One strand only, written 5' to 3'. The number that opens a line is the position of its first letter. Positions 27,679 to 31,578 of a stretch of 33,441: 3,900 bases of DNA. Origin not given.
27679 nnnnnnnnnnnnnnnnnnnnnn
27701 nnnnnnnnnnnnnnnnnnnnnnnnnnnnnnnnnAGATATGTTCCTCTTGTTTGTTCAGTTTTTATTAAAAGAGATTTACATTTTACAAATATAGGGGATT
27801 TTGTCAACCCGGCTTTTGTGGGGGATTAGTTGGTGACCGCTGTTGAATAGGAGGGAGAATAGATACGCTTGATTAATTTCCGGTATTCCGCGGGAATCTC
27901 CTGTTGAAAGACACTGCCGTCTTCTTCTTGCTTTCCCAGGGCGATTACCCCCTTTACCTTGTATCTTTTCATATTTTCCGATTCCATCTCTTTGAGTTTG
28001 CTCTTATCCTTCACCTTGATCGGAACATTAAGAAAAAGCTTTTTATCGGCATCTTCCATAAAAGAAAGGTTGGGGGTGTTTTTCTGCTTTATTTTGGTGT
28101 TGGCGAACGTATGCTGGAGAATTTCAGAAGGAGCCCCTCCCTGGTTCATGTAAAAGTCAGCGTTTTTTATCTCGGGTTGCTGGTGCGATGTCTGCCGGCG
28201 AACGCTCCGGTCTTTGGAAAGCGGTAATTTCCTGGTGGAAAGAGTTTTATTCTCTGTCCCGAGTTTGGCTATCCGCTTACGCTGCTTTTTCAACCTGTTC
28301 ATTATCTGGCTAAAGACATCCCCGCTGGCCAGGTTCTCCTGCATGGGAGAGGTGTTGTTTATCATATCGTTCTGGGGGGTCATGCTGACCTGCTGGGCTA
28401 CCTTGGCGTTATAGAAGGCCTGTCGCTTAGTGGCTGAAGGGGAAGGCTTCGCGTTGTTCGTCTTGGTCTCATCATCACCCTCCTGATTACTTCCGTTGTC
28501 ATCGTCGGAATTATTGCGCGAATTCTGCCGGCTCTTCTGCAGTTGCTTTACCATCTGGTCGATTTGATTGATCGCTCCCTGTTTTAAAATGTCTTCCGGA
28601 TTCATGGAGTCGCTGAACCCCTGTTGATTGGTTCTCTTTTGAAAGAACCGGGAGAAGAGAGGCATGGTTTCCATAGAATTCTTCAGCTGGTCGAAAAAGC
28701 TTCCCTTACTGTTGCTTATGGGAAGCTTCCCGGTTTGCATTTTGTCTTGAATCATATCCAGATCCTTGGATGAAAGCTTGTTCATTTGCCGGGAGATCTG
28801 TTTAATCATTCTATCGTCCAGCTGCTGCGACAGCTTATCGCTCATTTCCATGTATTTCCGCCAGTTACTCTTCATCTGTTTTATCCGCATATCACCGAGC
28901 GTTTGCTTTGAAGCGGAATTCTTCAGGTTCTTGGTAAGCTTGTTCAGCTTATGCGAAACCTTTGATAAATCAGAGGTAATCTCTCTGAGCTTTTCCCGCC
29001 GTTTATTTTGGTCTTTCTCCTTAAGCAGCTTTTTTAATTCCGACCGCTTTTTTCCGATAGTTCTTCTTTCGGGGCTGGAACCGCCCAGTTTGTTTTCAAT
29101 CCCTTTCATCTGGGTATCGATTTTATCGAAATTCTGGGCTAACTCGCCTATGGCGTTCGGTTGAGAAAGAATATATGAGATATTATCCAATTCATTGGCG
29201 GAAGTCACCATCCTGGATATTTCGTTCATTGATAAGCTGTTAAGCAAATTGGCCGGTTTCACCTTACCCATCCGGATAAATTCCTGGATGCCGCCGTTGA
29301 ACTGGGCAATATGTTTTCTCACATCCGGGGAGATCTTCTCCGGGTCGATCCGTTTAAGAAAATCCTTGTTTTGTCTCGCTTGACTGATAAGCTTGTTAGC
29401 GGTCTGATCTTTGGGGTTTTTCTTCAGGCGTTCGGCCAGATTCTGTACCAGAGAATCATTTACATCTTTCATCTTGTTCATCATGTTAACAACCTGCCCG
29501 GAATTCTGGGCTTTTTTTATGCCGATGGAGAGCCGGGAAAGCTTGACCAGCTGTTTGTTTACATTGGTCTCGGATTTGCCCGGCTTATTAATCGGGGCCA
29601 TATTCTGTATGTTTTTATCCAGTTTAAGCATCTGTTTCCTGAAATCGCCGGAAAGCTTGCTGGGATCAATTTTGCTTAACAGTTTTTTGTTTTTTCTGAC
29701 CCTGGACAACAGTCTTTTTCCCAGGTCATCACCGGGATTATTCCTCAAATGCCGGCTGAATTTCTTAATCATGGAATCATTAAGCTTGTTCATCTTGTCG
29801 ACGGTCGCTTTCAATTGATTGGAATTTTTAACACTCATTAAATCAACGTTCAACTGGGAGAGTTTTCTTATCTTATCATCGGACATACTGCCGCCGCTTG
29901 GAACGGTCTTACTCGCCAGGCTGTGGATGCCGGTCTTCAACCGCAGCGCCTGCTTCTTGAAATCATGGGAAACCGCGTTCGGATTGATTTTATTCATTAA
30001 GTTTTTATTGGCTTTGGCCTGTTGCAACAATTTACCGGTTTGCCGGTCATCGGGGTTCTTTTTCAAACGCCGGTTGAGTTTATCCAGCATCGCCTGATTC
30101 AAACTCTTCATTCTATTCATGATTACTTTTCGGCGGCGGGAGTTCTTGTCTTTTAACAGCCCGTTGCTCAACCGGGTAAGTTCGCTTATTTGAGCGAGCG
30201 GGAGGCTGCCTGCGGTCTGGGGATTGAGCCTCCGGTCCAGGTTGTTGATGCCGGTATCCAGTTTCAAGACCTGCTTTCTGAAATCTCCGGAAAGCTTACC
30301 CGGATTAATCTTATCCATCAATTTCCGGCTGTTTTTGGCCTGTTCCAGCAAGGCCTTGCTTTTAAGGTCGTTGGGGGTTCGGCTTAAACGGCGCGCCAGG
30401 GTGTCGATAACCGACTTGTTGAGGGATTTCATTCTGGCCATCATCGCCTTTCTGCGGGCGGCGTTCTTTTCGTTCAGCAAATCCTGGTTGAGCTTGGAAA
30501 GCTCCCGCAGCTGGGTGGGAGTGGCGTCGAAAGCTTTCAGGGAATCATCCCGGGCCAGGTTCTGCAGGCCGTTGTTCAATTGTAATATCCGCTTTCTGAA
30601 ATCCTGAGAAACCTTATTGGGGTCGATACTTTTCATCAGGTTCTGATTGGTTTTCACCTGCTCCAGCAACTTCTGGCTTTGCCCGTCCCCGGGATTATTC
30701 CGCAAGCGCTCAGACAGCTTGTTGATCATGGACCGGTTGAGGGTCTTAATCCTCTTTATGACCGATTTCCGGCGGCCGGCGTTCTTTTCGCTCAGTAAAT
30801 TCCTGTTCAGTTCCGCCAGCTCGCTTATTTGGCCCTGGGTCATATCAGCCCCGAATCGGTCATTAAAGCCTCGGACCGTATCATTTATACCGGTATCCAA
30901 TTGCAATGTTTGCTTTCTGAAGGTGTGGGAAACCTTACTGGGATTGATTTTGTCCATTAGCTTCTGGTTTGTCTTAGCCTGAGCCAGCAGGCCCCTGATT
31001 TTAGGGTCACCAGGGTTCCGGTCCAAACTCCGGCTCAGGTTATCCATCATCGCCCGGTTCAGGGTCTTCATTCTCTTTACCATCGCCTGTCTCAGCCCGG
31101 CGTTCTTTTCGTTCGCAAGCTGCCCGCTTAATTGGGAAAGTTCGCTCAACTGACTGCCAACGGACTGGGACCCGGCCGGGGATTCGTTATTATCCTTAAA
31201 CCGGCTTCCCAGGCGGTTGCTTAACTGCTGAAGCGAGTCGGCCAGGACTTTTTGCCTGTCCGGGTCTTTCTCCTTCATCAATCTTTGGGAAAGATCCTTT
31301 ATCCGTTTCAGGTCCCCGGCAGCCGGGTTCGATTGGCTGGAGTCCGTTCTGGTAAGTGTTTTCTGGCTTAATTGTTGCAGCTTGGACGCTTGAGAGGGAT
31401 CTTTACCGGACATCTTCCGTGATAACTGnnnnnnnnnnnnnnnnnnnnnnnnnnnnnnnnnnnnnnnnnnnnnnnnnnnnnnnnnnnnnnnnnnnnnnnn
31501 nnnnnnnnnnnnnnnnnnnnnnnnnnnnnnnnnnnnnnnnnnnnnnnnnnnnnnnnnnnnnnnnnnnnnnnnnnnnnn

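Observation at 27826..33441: Giant (over 1870 aa) cysteine-free, K/Q/N/S/L-rich protein of no recognisable family, running off the window edge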

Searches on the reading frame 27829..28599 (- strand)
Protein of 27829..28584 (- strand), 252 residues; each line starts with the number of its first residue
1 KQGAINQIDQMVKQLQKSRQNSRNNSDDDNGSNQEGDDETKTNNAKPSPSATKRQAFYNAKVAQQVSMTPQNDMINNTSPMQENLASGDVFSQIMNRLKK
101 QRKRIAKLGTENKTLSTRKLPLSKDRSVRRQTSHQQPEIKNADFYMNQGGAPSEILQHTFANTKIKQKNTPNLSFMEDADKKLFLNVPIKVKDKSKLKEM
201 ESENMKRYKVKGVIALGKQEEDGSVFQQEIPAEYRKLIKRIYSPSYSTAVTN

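Call 35: search_protein_families(library=pfam, proteins=[window:27829-28500:-], max_evalue=1)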
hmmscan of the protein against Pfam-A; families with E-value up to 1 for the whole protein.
window:27829-28500:- (224 aa): 1 family
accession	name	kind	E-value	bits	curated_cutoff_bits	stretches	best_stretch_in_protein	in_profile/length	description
PF03127.19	GAT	-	0.0022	18.6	31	1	44-85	8-51/77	GAT domain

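Call 37: find_homologous_proteins(query=A2, max_evalue=0.01)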
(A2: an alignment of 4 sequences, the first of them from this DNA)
Query A2 (4 sequences): 3875 candidates shared short words with the query, none scored E <= 0.01.

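Call 38: search_solved_structures(query=A2, max_evalue=10)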
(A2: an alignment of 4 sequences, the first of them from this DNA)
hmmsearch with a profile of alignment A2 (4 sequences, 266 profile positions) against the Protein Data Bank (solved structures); distinct sequences matched with E-value up to 10: 0.

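Call 47: find_related_loci(query=A2, collection=metagenome_contigs, flank=10000)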
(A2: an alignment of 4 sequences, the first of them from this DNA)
Query A2 (257 aa) in metagenome_contigs; peptide patterns used: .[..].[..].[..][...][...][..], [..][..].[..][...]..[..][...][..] (x = any residue, [..] = any of these).
600 stretches matched a pattern, but none encodes a relative of the query by tblastn (E <= 1e-3).

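Call 59: predict_structure(alignment_id=A2)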
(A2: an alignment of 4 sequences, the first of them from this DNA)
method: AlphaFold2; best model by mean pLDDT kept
length: 257 residues; sequences in the alignment: 4
mean_pLDDT: 52.4   pTM: 0.23
mean pLDDT of the five models: 52.4, 51.5, 48.6, 45.3, 43.8
residues with pLDDT >= 90: 0; 70-90: 53; 50-70: 50; < 50: 154
segments of 3 or more residues with pLDDT < 50: 31-54, 56-90, 117-124, 131-133, 135-181, 183-193, 209-232
pLDDT, mean of each block of 10 residues (from residue 1): 73 84 69 38 33 46 45 38 42 70 81 55 50 46 46 39 41 45 48 53 51 38 38 65 74 53
secondary structure, 60 per line:
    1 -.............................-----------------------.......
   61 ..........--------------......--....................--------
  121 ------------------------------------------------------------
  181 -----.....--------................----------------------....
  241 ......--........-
elements in order: H2-30 H54-70 H85-90 H93-112 H186-190 H199-214 H237-246 H249-256

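Call 62: find_related_loci(query=A2, collection=viral_contigs, flank=10000)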
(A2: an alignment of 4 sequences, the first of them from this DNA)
Query A2 (257 aa) in viral_contigs; peptide patterns used: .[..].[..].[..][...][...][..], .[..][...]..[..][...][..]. (x = any residue, [..] = any of these).
166 stretches matched a pattern, but none encodes a relative of the query by tblastn (E <= 1e-3).

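Call 65: search_protein_families(library=pfam, proteins=[window:27829-28584:-], max_evalue=1)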
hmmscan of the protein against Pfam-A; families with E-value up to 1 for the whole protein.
window:27829-28584:- (252 aa): 1 family
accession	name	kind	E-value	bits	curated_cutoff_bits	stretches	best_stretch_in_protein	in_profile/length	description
PF03127.19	GAT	-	0.0031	18.1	31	1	72-113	8-51/77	GAT domain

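Call 76: search_protein_families(library=ncbifam, proteins=[window:27829-28584:-], max_evalue=1)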
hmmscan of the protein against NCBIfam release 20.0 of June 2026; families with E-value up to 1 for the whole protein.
window:27829-28584:- (252 aa): 1 family
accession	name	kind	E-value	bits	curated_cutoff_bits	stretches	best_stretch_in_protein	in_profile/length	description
TIGR02290.1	M3_fam_3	subfamily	0.29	10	561.7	1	5-168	20-178/587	M3 family oligoendopeptidase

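Call 90: fold_search(model_id=the predicted structure, library=pdb)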
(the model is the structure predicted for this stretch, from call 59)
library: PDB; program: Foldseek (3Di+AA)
matches with E <= 10: 1; with E <= 0.001: 0
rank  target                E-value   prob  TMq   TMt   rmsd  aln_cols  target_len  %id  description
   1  2vs0_A                9.6e+00  0.04  0.11  0.22   9.5        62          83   16  Structural analysis of homodimeric staphylococcal aureus virulence factor EsxA (released 2008-08-26)

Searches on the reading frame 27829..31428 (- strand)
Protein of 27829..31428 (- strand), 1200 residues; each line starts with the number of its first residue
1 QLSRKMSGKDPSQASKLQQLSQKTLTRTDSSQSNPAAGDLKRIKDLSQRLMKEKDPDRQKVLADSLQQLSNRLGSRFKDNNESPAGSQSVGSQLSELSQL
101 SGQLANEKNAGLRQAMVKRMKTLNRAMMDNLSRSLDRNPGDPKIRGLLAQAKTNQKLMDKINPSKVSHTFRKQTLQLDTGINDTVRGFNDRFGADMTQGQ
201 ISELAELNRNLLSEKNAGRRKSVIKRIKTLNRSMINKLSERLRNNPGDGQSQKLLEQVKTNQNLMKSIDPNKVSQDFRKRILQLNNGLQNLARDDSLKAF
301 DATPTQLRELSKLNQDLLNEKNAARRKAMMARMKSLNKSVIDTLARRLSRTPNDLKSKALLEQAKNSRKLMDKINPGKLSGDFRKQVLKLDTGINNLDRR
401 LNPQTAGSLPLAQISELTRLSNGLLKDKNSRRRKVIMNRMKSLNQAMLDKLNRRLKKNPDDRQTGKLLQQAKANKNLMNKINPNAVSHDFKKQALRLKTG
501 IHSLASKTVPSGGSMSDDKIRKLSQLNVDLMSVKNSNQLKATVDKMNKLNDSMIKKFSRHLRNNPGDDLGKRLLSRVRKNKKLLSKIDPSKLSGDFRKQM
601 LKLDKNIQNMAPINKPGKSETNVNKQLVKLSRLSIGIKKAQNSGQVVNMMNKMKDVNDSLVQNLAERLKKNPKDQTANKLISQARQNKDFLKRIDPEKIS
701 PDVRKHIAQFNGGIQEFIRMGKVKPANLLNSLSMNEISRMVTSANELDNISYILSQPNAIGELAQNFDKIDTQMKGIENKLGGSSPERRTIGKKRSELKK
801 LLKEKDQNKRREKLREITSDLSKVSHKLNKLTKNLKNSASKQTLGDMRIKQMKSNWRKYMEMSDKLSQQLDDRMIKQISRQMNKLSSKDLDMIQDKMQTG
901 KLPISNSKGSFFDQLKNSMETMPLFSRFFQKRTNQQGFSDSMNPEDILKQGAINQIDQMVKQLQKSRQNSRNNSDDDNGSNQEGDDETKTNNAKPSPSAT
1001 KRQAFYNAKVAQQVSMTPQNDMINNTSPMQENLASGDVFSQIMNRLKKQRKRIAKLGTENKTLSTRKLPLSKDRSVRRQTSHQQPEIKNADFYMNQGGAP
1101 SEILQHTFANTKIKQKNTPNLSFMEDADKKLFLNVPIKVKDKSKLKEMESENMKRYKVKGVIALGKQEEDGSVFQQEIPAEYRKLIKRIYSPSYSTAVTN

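Call 31: search_protein_representatives(protein=window:27829-31428:-)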
Query: 1200 residues. Proteins with E-value up to 0.001 (for the whole library): 4; up to 1e-10: 3; up to 1e-30: 1. The best 4 are listed.
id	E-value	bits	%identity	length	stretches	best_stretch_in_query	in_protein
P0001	0.0e+00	2505.9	100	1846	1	1-1200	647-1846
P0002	6.7e-16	74.4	26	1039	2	775-1191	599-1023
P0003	1.2e-13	66.9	31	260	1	949-1192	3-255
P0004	3.1e-06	42.4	24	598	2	799-1193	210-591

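Call 35: search_protein_families(library=pfam, proteins=[P0002, P0003, P0004], max_evalue=1)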
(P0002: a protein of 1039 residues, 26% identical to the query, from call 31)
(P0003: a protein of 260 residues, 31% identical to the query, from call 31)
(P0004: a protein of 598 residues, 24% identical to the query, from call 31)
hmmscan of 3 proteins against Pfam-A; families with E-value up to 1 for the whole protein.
P0002 (1039 aa): 2 families
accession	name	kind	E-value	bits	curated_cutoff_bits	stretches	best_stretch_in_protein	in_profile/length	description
PF12169.13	DNA_pol3_gamma3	-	0.057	13.6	24.4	1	557-623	28-92/143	DNA polymerase III subunits gamma and tau domain III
PF20072.4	DUF6468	-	0.9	10.2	26.9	0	312-342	28-60/76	Domain of unknown function (DUF6468)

P0003 (260 aa): 0 families

P0004 (598 aa): 2 families
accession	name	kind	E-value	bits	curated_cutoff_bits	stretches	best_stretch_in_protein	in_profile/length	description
PF16183.10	Kinesin_assoc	-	0.015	15.9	29.5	1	64-182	3-116/171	Kinesin-associated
PF25472.1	DUF7902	-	0.13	13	26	0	265-297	8-40/85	Domain of unknown function (DUF7902)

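Call 39: find_encoding_contigs(protein=P0002, flank=10000)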
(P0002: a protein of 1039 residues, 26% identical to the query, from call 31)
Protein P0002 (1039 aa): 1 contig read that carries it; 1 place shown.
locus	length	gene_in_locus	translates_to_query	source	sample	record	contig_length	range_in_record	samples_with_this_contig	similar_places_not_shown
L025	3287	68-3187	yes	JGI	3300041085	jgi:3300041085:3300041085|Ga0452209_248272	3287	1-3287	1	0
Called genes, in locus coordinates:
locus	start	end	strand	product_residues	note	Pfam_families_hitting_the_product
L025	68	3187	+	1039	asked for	-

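Call 40: find_encoding_contigs(protein=P0003, flank=10000)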
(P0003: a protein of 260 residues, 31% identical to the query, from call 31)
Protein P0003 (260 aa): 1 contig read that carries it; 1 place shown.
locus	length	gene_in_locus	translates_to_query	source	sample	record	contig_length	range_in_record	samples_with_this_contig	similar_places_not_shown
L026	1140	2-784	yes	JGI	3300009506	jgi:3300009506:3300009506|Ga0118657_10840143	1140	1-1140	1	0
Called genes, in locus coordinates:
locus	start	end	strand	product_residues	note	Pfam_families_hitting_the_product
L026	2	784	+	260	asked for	?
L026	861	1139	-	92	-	?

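Call 41: find_encoding_contigs(protein=P0004, flank=10000)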
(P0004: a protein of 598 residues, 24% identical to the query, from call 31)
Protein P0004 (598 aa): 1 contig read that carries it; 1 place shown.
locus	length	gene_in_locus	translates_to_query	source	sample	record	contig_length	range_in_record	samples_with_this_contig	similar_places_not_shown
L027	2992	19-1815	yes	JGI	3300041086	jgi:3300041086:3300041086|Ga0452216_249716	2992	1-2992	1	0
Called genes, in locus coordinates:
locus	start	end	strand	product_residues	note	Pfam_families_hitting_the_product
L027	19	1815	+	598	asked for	-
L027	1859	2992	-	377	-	?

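Call 76: search_protein_families(library=ncbifam, proteins=[P0002, P0003, P0004], max_evalue=1)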
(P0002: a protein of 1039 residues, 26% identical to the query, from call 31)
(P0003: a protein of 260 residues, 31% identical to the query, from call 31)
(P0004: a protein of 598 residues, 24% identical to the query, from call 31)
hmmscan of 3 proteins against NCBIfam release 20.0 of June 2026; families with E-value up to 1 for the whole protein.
P0002 (1039 aa): 3 families
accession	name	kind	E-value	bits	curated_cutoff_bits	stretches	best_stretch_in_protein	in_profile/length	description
TIGR02168.1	SMC_prok_B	equivalog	0.00021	19.2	567.35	2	25-341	649-984/1181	chromosome segregation protein SMC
NF003034.1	PRK03918.1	equivalog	0.00076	17.6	700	2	215-413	161-354/878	DNA double-strand break repair ATPase Rad50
TIGR00996.1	Mtu_fam_mce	paralog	0.005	16.1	140.5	1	34-136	179-279/291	MCE family protein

P0003 (260 aa): 1 family
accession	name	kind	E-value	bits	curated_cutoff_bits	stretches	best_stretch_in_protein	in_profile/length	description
NF009701.0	PRK13230.1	subfamily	0.11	11.5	350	1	6-83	170-247/291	nitrogenase reductase-like protein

P0004 (598 aa): 0 families

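Call 88: search_protein_families(library=padloc, proteins=[P0002, P0003, P0004], max_evalue=0.01)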
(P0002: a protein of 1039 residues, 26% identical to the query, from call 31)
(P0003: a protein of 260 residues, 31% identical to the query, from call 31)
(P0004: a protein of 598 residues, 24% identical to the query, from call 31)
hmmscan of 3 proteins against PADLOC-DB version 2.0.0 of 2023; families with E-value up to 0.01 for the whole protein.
P0002 (1039 aa): 0 families

P0003 (260 aa): 0 families

P0004 (598 aa): 0 families

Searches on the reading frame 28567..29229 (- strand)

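Call 65: search_protein_families(library=pfam, proteins=[window:28567-29229:-], max_evalue=1)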
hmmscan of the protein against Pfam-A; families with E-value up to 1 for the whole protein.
window:28567-29229:- (221 aa): 10 families
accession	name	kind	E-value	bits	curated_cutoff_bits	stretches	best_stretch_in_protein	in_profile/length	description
PF14966.11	DNA_repr_REX1B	-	3.5e-05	24.7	24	1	63-133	22-90/94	DNA repair REX1-B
PF08649.15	DASH_Dad1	-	0.0021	18.6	31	1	76-106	5-35/55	DASH complex subunit Dad1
PF12520.13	DUF3723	-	0.0045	16.2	22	1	59-199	132-272/508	Protein of unknown function (DUF3723)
PF04513.17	Baculo_PEP_C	-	0.01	16.4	38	1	16-104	20-103/140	Baculovirus polyhedron envelope protein, PEP, C terminus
PF19353.4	DUF5930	-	0.018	14.5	27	1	37-142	131-235/320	Family of unknown function (DUF5930)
PF19835.5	SegE_GIY-YIG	-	0.045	14.4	25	1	110-152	44-86/123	Putative endonuclease segE, GIY-YIG domain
PF03063.25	Prismane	-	0.06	12.4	27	1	72-161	25-110/513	Prismane/CO dehydrogenase family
PF17107.11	SesA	-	0.1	13.2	26.3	1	72-148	19-98/122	N-terminal domain on NACHT_NTPase and P-loop NTPases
PF04136.21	COG3_N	-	0.28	11.6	27.9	0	75-151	7-84/147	Conserved oligomeric Golgi complex subunit 3, N-terminal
PF02601.20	Exonuc_VII_L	-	0.35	10.7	35.9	0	26-154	133-261/315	Exonuclease VII, large subunit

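Call 76: search_protein_families(library=ncbifam, proteins=[window:28567-29229:-], max_evalue=1)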
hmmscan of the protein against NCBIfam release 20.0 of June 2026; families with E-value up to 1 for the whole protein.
window:28567-29229:- (221 aa): 8 families
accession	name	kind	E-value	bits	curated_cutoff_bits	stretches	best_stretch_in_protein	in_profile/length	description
NF033593.1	transpos_ISNCY_1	equivalog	0.00045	19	325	1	32-144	162-269/444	ISNCY family transposase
TIGR02169.1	SMC_prok_A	equivalog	0.0013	16.5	729.4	1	29-154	679-806/1165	chromosome segregation protein SMC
NF047515.1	SpiroCoCo_C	equivalog_domain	0.0052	16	125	1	7-74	185-253/313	SpiroCoCo family coiled-coil protein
NF052344.1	slr1601_fam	subfamily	0.35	11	70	1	73-106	31-64/91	slr1601 family putative cell division protein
NF052531.1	Strep_LiaS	equivalog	0.39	9.9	450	1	62-158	76-171/328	envelope stress sensor histidine kinase LiaS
NF006292.0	PRK08475.1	equivalog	0.57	9.8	166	1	88-154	58-124/171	F0F1 ATP synthase subunit B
NF010657.0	PRK14056.1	equivalog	0.63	8.9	346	1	60-164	476-578/580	aromatic amino acid hydroxylase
NF053525.1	thylo_ssr2422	subfamily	0.81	10.2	38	0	74-107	11-44/77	ssr2422 family thylakoid membrane protein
